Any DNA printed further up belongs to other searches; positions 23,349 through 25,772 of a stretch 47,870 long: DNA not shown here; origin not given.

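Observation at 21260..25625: Tandem paralogs, each an inactive plus an active AlgX/AlgJ-type SGNH domain joined by an Ig-like module; no MBOAT partner nearby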

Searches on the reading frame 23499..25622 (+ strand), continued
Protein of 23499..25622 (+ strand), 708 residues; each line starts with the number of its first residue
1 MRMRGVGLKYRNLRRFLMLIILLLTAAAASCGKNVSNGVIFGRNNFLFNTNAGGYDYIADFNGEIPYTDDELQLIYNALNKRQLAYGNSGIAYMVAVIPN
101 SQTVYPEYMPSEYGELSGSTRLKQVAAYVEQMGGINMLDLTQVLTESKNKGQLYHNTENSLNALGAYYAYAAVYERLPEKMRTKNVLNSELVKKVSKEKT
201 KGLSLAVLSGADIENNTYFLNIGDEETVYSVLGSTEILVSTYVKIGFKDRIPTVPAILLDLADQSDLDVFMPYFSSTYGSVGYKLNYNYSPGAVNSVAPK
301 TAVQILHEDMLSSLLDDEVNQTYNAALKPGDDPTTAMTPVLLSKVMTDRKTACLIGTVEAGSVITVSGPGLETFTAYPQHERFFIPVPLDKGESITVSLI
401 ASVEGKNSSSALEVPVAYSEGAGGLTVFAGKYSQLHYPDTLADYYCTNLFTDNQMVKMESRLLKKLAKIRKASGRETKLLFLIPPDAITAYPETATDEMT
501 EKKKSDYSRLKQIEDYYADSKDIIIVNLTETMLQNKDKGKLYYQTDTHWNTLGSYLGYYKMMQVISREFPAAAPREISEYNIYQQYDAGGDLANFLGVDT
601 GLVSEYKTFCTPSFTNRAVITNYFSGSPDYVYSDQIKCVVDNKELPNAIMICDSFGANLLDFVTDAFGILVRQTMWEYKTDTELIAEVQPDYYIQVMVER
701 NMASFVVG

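Call 45: predict_structure(alignment_id=A1)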
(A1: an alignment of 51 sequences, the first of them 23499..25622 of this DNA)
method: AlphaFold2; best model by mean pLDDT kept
length: 708 residues; sequences in the alignment: 51
mean_pLDDT: 92.0   pTM: 0.68
mean pLDDT of the five models: 92.0, 91.8, 91.5, 91.5, 91.5
residues with pLDDT >= 90: 563; 70-90: 123; 50-70: 14; < 50: 8
segments of 3 or more residues with pLDDT < 50: 1-5, 29-31
pLDDT, mean of each block of 10 residues (from residue 1): 48 79 64 78 96 92 94 95 95 98 97 94 97 96 97 96 98 96 92 95 95 93 89 88 92 93 95 96 96 93 97 92 86 90 90 93 94 93 93 94 93 93 81 92 94 95 96 98 95 93 94 96 97 92 92 96 98 96 88 87 85 94 95 94 97 90 96 92 97 95 80
secondary structure, 60 per line:
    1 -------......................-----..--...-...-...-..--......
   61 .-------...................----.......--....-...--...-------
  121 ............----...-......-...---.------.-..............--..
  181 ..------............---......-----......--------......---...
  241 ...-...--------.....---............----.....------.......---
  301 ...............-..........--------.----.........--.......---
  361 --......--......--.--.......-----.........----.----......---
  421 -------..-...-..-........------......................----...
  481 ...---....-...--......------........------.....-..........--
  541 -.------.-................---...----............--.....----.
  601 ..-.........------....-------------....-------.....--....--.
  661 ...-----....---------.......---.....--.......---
elements in order (helices of 4 or more, strands of 3 or more residues): H8-29 E39-41 E47-49 H57-61 H69-87 E92-98 H101-104 H121-132 E137-139 H141-146 H163-176 H179-182 H189-194 E195-200 H204-209 E215-220 E229-234 E238-243 E256-260 H264-275 E280-284 H291-297 E301-307 H308-315 H317-326 E340-348 E351-357 E363-368 E371-376 E382-388 E394-402 E412-417 H438-445 H452-473 E478-483 H487-490 H497-502 H509-516 E523-527 H529-538 H551-566 E580-588 H591-595 E604-612 E619-622 E636-639 E647-651 H654-657 H660-663 E669-672 H682-688 E692-696 H699-705

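Call 49: find_encoding_contigs(protein=P0052, flank=10000, max_places=2)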
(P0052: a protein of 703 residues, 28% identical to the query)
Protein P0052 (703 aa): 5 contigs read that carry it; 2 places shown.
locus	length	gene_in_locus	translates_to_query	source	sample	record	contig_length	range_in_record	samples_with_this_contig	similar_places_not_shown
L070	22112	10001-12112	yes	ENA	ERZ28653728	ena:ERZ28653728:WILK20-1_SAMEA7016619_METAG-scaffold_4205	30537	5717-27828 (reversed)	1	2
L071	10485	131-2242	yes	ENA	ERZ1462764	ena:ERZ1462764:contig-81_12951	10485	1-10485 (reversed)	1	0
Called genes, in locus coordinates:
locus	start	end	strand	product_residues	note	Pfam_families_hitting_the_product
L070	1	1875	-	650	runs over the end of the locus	PF00128:Alpha-amylase (faint)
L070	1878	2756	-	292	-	PF02463:SMC_N (faint), PF13476:AAA_23 (weak), PF13555:AAA_29 (faint), PF00005:ABC_tran (weak), PF13175:AAA_15 (weak), PF13304:AAA_21 (weak)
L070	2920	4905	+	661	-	PF00664:ABC_membrane (faint), PF00005:ABC_tran, PF13304:AAA_21 (faint)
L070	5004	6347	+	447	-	PF12773:DZR (faint), PF13240:Zn_Ribbon_1, PF13248:Zn_ribbon_3 (weak)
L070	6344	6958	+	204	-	PF00657:Lipase_GDSL, PF13472:Lipase_GDSL_2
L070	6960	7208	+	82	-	-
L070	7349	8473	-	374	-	PF01408:GFO_IDH_MocA, PF21252:Glyco_hydro_109_C, PF22725:GFO_IDH_MocA_C3 (weak)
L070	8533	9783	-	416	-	PF06134:RhaA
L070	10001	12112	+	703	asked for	PF16822:ALGX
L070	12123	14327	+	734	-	PF16822:ALGX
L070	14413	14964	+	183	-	PF21349:RUBY_RBDX, PF00210:Ferritin (weak), PF02915:Rubrerythrin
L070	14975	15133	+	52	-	PF00301:Rubredoxin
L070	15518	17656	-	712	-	-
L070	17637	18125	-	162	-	PF04542:Sigma70_r2, PF04545:Sigma70_r4 (weak), PF08281:Sigma70_r4_2 (weak)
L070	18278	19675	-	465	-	-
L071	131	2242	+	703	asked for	PF16822:ALGX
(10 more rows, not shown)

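Call 50: find_encoding_contigs(protein=P0033, flank=10000, max_places=2)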
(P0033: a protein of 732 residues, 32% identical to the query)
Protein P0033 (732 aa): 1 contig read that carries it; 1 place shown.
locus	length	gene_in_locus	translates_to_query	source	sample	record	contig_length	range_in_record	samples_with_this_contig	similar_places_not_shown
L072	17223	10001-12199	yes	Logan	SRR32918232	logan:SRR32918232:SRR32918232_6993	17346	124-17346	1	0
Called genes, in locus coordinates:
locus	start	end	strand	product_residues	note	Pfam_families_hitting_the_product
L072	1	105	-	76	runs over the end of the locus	?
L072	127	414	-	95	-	PF00166:Cpn10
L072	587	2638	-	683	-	PF17191:RecG_wedge, PF00270:DEAD, PF04851:ResIII, PF07517:SecA_DEAD (weak), PF00271:Helicase_C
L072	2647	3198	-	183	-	-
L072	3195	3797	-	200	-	PF00226:DnaJ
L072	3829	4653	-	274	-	PF18937:DUF5685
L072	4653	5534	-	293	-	PF11449:ArsP_2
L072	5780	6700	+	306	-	PF00480:ROK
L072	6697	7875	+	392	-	PF01553:Acyltransferase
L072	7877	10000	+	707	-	PF16822:ALGX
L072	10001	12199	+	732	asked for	PF16822:ALGX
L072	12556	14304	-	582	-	PF05833:NFACT_N, PF05670:NFACT-R_1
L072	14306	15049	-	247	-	PF01784:DUF34_NIF3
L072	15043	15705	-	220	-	PF12847:Methyltransf_18, PF04816:TrmK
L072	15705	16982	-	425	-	PF12897:Asp_aminotransf, PF00155:Aminotran_1_2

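Call 52: fold_search(model_id=the predicted structure, library=pdb)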
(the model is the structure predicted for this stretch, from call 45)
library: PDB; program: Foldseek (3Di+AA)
matches with E <= 10: 1148; with E <= 0.001: 11
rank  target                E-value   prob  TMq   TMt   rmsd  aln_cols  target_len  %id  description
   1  4nzk                  2.5e-11  1.00  0.28  0.60   6.9       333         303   15  Crystal structure of a DHHW family protein (EUBSIR_00411) from Eubacterium siraeum DSM 15702 at 1.49 A resolution (released 2014-01-15)
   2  5v8d_A                1.1e-10  1.00  0.26  0.58   7.3       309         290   15  Structure of Bacillus cereus PatB1 with sulfonyl adduct (released 2017-10-18)
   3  5v8d_D                1.9e-10  1.00  0.29  0.62   6.1       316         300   14  Structure of Bacillus cereus PatB1 with sulfonyl adduct (released 2017-10-18)
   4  4o8v_B                4.3e-10  1.00  0.26  0.58   6.2       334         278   18  O-Acetyltransferase Domain of Pseudomonas putida AlgJ (released 2014-10-01)
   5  4o8v_A                4.8e-10  1.00  0.26  0.58   6.2       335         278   17  O-Acetyltransferase Domain of Pseudomonas putida AlgJ (released 2014-10-01)
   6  5v8d_B                5.1e-10  1.00  0.27  0.59   5.9       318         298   14  Structure of Bacillus cereus PatB1 with sulfonyl adduct (released 2017-10-18)
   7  5v8d_C                6.3e-10  1.00  0.29  0.62   5.6       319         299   15  Structure of Bacillus cereus PatB1 with sulfonyl adduct (released 2017-10-18)
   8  5v8e_A                7.9e-10  1.00  0.29  0.60   6.0       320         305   15  Structure of Bacillus cereus PatB1 (released 2017-10-18)
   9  4knc_B                9.7e-09  1.00  0.27  0.42  13.4       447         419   14  Structural and functional characterization of Pseudomonas aeruginosa AlgX (released 2013-06-26)
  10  7ula_A                1.3e-08  1.00  0.26  0.41  14.6       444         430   14  Structure of the Pseudomonas putida AlgKX modification and secretion complex (released 2022-12-14)
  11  4knc_A                6.9e-08  1.00  0.26  0.42  13.0       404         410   14  Structural and functional characterization of Pseudomonas aeruginosa AlgX (released 2013-06-26)
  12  2yn3_D                1.2e-03  1.00  0.10  0.31   3.3        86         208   21  Structural insight into the giant calcium-binding adhesin SiiE: implications for the adhesion of Salmonella enterica t (released 2013-04-03)
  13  9bey                  3.8e-03  0.47  0.10  0.09  20.8       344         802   11  Structure of a lambda-carrageenan active GH2 A in complex with inhibitor (released 2025-08-27)
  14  7u01_A                4.1e-03  1.00  0.10  0.58   4.0       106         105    8  Structure of CD148 fibronectin type III domain 2 (released 2023-02-22)
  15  7y8i_C                4.1e-03  1.00  0.10  0.53   4.1        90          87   12  Crystal structure of sDscam FNIII3 domain, isoform alpha7 (released 2023-05-24)
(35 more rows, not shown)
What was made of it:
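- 24510..24752 (+): P2 Ig-like beta-sandwich (aa ~338-418). AF2 strands 340-417 (call 45); Foldseek hits to SiiE BIg and FN3 domains (call 52)
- On AlgX/AlgJ-DHHW circularly permuted SGNH-like O-acyltransferases: Foldseek hits PatB1, AlgJ, AlgX and 4NZK (call 52).
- On Bacterial Ig-like (Big) domains: Foldseek hits SiiE BIg and FN3 at E about 1e-3 (call 52).
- Closest known: Bacillus cereus PatB1. Same: Domain B shares the circularly permuted SGNH-like fold (Foldseek E 1e-10, call 52).
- Closest known: EUBSIR_00411 of Eubacterium siraeum. Same: It is the best structural match to the P2 model (E 2.5e-11, call 52) and comes from a gut Clostridium.
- Checked: Foldseek on the P2 model hits the DHHW protein 4NZK, PatB1, AlgJ and AlgX, and hits Ig/FN3 domains for the middle module (call 52).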

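Call 65: find_encoding_contigs(protein=P0058, flank=10000, max_places=1)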
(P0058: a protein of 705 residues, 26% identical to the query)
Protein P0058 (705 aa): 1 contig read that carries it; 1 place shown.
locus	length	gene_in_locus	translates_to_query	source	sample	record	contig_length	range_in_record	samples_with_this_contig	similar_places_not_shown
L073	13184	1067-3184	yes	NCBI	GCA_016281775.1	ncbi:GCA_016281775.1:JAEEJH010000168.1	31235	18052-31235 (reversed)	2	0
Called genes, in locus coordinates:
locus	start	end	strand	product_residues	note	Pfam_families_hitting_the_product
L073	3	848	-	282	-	?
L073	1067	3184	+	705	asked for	PF16822:ALGX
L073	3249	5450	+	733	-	PF16822:ALGX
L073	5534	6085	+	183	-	PF21349:RUBY_RBDX, PF00210:Ferritin (weak), PF02915:Rubrerythrin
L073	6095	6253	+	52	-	PF00301:Rubredoxin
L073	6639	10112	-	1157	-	-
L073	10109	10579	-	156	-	PF04542:Sigma70_r2, PF04545:Sigma70_r4, PF08281:Sigma70_r4_2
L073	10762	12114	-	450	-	-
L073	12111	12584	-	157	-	PF04542:Sigma70_r2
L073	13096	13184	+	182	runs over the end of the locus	PF04542:Sigma70_r2, PF08281:Sigma70_r4_2, PF04545:Sigma70_r4 (weak)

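Call 66: find_encoding_contigs(protein=P0026, flank=10000, max_places=1)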
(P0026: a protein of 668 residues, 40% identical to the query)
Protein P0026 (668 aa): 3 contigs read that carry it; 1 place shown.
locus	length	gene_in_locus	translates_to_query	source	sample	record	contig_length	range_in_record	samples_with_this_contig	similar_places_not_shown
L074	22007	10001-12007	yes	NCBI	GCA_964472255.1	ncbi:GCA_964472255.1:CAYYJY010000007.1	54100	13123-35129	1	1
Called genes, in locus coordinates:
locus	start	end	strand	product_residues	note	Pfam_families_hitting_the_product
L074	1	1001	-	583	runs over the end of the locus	PF01807:Zn_ribbon_DnaG, PF08275:DNAG_N, PF01751:Toprim, PF13155:Toprim_2, PF13362:Toprim_3, PF13662:Toprim_4, PF10410:DnaB_bind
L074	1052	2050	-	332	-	PF01966:HD, PF13286:HD_assoc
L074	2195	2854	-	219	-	PF01205:Impact_N, PF09186:DUF1949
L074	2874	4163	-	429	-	PF13167:GTP-bdg_N, PF16360:GTP-bdg_M, PF01926:MMR_HSR1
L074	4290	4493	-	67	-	PF01197:Ribosomal_L31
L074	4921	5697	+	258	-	PF09924:LPG_synthase_C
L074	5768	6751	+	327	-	PF01408:GFO_IDH_MocA, PF02894:GFO_IDH_MocA_C, PF22725:GFO_IDH_MocA_C3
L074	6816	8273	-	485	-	-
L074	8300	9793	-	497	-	-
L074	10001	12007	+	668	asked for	PF14286:DHHW (weak), PF16822:ALGX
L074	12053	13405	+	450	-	PF16822:ALGX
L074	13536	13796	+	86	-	PF06135:IreB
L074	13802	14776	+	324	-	PF00248:Aldo_ket_red, PF00037:Fer4 (faint), PF12838:Fer4_7 (faint)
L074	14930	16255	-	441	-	PF01225:Mur_ligase, PF08245:Mur_ligase_M, PF02875:Mur_ligase_C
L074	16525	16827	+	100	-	PF04026:SpoVG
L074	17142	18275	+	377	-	PF01208:URO-D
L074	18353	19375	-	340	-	PF07136:DUF1385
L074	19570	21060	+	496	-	-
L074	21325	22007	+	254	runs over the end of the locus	PF08220:HTH_DeoR, PF00455:DeoRC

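Call 71: search_protein_representatives(alignment_id=A1)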
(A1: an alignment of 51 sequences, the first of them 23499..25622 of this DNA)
Query: 51 sequences, 743 profile positions. Proteins with E-value up to 0.001 (for the whole library): 15744; up to 1e-10: 9222; up to 1e-30: 2913. The best 150 are listed.
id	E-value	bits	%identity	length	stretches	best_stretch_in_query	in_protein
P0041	3.3e-269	911.4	-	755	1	1-742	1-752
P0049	1.1e-265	899.8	-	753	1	1-741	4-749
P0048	1.3e-261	886.3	-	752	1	2-741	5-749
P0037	1.3e-247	840.0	-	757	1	1-740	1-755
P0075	2.1e-247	839.4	-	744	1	2-739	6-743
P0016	1.9e-243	826.2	-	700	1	78-742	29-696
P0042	1.2e-238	810.3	-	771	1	7-738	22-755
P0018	1.7e-238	809.9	-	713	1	75-742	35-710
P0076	5.8e-237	804.8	-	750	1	1-740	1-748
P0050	7.4e-233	791.2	-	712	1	7-740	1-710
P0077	2.9e-232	789.3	-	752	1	1-739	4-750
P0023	2.7e-223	759.7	-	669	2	269-742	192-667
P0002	7.2e-214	728.5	-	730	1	76-741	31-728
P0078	2.1e-208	710.4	-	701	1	7-740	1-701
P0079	3.1e-207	706.6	-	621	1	124-739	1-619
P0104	8.9e-100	351.2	-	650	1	379-742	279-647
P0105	3.3e-99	349.4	-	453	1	368-741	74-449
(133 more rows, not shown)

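Call 74: find_encoding_contigs(protein=P0105, flank=8000, max_places=3)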
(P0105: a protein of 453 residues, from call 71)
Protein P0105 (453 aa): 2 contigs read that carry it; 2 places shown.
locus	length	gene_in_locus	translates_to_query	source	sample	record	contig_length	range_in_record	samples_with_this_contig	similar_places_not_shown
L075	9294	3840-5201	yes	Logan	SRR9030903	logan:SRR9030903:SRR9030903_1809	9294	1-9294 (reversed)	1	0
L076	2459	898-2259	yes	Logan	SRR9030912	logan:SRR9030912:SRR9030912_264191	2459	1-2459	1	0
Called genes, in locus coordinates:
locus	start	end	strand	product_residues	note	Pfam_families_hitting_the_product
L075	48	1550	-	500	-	-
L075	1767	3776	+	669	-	PF14286:DHHW (faint), PF16822:ALGX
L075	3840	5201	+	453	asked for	PF16822:ALGX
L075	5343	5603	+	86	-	PF06135:IreB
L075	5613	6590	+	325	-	PF00248:Aldo_ket_red, PF00037:Fer4 (faint)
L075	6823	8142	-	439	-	PF01225:Mur_ligase, PF08245:Mur_ligase_M, PF02875:Mur_ligase_C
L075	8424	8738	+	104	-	PF04026:SpoVG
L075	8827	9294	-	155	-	?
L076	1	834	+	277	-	?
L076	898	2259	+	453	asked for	PF16822:ALGX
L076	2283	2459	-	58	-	?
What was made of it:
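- None called in L073, L074 or L075 (calls 65, 66, 74).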

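Call 75: find_encoding_contigs(protein=P0104, flank=8000, max_places=2)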
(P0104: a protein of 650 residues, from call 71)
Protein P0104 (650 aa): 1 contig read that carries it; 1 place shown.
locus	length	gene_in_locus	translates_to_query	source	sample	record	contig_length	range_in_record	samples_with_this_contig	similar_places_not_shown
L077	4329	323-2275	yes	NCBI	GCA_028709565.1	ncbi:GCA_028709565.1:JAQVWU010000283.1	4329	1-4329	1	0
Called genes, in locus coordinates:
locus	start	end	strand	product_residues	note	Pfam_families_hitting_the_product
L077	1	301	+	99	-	?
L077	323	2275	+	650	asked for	PF02368:Big_2, PF16822:ALGX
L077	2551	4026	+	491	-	-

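Call 84: search_protein_families(library=pfam, proteins=[L077:2551-4023:+, L072:6697-7872:+], max_evalue=0.01)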
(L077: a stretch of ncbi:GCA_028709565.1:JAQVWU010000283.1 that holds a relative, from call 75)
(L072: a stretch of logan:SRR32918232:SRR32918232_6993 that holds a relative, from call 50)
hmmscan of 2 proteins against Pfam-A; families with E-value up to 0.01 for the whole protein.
L077:2551-4023:+ (491 aa): 0 families

L072:6697-7872:+ (392 aa): 1 family
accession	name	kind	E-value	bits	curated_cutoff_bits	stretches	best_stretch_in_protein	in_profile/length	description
PF01553.26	Acyltransferase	-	2.1e-15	57.1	23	1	44-159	9-130/132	Acyltransferase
